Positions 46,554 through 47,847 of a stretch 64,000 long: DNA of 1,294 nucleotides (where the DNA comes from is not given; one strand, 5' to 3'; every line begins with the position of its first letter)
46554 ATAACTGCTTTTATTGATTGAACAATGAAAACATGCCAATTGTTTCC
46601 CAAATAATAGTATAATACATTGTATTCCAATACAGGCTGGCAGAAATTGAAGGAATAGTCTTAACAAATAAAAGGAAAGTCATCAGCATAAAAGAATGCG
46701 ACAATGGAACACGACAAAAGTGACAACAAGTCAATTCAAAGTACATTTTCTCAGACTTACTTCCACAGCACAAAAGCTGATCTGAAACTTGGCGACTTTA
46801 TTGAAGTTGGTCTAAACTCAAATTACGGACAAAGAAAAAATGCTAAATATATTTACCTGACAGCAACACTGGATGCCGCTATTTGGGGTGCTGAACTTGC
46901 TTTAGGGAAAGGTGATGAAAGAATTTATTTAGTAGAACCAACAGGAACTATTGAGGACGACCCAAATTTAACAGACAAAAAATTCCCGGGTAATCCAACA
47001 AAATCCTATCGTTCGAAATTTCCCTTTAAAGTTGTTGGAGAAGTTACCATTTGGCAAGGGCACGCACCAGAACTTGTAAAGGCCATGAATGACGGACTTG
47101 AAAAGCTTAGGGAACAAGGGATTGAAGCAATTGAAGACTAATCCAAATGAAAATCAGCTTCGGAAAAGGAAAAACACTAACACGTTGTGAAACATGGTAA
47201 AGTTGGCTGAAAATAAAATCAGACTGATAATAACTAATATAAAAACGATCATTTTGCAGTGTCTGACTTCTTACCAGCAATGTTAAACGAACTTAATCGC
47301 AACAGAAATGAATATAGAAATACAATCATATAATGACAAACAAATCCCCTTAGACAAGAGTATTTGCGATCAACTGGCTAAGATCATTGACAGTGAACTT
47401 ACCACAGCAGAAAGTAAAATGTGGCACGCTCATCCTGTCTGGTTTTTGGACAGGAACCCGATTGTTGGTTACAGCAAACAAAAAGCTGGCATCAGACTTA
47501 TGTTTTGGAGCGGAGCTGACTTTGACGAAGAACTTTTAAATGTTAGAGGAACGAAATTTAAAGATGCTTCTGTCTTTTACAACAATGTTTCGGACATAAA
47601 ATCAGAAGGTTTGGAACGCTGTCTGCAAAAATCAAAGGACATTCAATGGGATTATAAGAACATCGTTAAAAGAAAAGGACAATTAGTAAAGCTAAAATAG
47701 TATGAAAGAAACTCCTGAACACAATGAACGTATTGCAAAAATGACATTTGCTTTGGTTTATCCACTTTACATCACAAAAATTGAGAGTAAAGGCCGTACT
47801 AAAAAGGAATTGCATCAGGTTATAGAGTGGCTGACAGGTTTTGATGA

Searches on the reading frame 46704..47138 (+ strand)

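Call 97: search_protein_families(library=pfam, proteins=[window:46704-47138:+], max_evalue=0.1)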
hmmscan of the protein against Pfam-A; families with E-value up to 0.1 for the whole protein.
window:46704-47138:+ (145 aa): 1 family
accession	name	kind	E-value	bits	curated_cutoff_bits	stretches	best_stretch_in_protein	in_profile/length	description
PF12120.14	Arr-ms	-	3.8e-47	158.9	25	1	19-117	1-99/99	Rifampin ADP-ribosyl transferase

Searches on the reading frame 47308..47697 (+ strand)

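Call 97: search_protein_families(library=pfam, proteins=[window:47308-47697:+], max_evalue=0.1)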
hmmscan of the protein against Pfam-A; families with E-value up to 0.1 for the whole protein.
window:47308-47697:+ (130 aa): 1 family
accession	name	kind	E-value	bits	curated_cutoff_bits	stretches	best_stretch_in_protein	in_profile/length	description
PF08818.16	DUF1801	-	1.8e-07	31.9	27.2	1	17-108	2-83/85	Domain of unknown function (DU1801)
